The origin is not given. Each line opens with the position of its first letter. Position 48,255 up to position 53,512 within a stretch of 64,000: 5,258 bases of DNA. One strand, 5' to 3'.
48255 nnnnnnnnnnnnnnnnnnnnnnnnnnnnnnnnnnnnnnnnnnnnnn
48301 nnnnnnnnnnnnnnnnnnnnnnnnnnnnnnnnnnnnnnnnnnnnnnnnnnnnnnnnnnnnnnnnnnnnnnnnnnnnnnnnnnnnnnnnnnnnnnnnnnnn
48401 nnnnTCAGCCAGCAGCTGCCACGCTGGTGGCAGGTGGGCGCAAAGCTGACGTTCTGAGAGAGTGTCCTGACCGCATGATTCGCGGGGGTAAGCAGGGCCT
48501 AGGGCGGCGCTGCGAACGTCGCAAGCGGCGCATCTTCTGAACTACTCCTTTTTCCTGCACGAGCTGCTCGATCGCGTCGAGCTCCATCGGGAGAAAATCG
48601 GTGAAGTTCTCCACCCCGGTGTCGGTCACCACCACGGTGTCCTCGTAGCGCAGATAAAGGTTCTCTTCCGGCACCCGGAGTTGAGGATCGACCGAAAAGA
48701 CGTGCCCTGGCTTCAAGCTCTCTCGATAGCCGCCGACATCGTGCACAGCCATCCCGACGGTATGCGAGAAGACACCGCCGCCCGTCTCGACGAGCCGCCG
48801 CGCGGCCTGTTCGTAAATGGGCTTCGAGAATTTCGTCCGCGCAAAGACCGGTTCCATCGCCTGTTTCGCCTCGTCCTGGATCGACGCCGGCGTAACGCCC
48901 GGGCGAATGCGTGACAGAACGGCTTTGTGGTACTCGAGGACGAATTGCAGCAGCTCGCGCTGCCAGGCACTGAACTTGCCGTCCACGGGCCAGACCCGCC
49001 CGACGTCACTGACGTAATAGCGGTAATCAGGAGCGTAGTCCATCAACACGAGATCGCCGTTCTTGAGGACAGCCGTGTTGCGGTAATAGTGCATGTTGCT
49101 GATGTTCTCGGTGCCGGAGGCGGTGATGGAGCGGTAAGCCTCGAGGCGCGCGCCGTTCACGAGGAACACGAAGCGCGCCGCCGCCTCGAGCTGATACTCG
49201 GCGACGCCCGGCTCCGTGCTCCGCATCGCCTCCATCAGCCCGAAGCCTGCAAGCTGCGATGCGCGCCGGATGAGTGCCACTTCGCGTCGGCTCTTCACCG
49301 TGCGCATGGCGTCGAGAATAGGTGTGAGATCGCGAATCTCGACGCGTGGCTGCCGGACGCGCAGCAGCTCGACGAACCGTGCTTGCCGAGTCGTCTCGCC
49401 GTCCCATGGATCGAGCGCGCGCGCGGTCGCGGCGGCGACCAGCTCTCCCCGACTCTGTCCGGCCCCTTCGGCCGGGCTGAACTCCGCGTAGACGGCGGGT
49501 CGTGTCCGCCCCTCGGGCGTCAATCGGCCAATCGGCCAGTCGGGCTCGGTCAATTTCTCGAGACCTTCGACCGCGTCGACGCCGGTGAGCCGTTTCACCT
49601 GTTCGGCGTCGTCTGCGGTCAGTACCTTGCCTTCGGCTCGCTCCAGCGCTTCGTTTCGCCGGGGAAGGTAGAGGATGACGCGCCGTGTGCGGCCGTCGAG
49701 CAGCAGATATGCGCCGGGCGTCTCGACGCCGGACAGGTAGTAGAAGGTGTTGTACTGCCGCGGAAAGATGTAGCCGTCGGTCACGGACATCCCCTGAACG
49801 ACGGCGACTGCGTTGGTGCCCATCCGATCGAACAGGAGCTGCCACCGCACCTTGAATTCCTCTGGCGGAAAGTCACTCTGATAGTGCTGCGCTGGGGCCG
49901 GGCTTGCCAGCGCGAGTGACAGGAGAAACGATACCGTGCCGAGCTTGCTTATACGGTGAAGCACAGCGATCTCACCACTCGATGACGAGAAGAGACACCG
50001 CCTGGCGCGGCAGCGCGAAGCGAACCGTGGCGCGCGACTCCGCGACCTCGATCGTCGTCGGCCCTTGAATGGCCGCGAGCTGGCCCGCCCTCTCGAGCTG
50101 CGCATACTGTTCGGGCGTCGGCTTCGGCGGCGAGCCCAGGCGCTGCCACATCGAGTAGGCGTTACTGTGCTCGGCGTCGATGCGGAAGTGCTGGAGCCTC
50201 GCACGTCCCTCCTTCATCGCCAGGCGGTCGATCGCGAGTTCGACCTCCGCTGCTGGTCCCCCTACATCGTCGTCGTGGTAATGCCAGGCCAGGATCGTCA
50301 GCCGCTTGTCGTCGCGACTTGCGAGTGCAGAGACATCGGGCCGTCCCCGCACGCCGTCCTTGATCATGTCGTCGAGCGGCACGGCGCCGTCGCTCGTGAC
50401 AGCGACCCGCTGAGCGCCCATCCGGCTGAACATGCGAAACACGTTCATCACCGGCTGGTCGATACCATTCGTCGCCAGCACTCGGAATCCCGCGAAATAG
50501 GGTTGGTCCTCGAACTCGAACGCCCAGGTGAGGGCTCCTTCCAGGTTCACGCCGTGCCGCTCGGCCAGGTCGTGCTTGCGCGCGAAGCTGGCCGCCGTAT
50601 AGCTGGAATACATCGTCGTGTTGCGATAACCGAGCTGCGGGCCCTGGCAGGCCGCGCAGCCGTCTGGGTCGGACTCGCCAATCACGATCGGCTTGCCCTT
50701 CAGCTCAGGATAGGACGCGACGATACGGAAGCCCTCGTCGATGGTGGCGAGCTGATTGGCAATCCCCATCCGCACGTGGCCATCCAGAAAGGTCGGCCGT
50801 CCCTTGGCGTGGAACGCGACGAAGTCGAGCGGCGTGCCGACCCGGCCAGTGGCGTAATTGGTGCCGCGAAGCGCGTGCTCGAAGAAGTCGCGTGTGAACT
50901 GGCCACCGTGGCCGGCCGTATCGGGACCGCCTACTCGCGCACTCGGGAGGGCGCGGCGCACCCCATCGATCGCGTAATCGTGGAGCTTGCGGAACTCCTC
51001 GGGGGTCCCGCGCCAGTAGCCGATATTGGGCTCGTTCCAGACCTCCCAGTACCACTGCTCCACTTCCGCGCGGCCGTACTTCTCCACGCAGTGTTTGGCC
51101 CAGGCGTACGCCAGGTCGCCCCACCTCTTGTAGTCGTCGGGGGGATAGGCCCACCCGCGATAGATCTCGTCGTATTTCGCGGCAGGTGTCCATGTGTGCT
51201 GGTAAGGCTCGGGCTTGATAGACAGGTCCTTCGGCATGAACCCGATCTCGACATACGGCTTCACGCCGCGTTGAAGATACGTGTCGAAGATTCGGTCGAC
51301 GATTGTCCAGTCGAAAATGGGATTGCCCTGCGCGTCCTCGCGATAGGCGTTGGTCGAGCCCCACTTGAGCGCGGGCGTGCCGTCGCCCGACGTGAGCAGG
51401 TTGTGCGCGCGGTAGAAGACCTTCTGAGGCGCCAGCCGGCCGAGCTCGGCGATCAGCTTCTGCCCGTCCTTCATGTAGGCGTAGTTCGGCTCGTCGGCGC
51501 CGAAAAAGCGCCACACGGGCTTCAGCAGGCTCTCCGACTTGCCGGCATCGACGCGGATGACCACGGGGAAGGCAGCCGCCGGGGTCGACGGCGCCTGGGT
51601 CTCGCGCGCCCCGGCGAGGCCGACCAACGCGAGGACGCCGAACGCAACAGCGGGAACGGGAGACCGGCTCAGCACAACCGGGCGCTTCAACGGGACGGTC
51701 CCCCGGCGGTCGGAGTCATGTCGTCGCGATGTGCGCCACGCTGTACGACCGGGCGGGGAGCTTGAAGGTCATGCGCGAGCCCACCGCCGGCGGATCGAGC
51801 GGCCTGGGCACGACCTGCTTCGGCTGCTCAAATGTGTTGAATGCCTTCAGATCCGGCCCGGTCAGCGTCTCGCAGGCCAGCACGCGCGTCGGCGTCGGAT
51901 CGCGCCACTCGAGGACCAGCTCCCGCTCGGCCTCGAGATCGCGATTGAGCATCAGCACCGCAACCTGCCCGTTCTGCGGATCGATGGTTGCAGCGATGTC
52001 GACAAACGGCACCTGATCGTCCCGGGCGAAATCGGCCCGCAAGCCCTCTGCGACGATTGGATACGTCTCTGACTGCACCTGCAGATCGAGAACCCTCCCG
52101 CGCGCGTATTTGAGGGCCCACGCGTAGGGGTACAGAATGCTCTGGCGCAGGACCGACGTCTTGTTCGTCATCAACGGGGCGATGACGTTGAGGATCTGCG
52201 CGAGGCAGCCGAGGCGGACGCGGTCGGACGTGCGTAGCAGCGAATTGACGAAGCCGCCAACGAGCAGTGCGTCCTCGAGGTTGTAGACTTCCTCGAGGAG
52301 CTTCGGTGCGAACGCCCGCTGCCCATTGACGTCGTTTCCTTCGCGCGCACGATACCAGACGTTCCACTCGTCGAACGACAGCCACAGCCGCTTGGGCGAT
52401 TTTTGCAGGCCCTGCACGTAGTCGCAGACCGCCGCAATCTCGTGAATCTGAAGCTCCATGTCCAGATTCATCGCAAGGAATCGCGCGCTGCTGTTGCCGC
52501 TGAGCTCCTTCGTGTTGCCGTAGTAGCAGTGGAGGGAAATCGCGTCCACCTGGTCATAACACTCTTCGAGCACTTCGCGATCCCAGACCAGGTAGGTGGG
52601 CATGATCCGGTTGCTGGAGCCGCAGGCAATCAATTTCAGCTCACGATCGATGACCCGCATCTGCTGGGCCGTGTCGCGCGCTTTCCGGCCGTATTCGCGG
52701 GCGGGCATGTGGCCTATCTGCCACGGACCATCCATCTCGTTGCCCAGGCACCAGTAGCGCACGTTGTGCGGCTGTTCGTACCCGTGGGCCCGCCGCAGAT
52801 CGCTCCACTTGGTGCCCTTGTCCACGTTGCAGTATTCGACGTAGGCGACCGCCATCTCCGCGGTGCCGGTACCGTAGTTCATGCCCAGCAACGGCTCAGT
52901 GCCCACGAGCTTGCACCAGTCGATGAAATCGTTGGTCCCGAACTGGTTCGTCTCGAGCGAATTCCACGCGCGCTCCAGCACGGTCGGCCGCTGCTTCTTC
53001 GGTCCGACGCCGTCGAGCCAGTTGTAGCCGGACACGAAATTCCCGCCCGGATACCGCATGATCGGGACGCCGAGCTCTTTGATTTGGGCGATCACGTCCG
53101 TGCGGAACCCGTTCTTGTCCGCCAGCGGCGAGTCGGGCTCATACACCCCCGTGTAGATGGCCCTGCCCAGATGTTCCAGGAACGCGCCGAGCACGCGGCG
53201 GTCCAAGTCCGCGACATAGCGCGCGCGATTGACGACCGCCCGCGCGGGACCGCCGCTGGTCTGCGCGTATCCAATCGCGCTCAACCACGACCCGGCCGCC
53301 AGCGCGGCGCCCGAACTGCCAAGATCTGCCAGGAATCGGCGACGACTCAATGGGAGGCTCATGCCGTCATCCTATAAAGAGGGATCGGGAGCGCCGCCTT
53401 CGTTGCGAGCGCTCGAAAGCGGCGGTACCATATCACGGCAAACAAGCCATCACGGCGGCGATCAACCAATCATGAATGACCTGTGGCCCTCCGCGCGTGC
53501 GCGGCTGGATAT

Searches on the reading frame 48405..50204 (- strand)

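Call 14: search_protein_families(library=pfam, proteins=[window:48405-50204:-])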
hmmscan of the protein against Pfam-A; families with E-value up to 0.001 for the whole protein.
window:48405-50204:- (599 aa): 2 families
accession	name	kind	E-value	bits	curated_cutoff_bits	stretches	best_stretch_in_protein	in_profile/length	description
PF00557.29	Peptidase_M24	-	1.2e-37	130.2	23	1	311-528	2-208/208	Metallopeptidase family M24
PF05195.22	AMP_N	-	4.9e-11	42.8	24.6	1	120-218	4-106/121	Aminopeptidase P, N-terminal domain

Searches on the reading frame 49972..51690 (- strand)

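Call 14: search_protein_families(library=pfam, proteins=[window:49972-51690:-])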
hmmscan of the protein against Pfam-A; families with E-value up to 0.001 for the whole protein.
window:49972-51690:- (572 aa): 1 family
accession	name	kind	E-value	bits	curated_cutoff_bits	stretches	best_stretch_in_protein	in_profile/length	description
PF01229.23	Glyco_hydro_39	-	2e-50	172.4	26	1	45-535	3-454/472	Glycosyl hydrolases family 39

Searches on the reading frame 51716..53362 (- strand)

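Call 14: search_protein_families(library=pfam, proteins=[window:51716-53362:-])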
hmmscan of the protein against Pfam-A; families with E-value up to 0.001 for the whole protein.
window:51716-53362:- (548 aa): 2 families
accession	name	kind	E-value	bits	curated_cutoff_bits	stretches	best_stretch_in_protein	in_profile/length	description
PF06964.18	Alpha-L-AF_C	-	1.5e-38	133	27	1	331-539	1-165/165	Alpha-L-arabinofuranosidase C-terminal domain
PF22848.2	ASD1_dom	-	0.00017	21.7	22.2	0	174-209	113-149/239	Alpha-L-arabinofuranosidase 1 domain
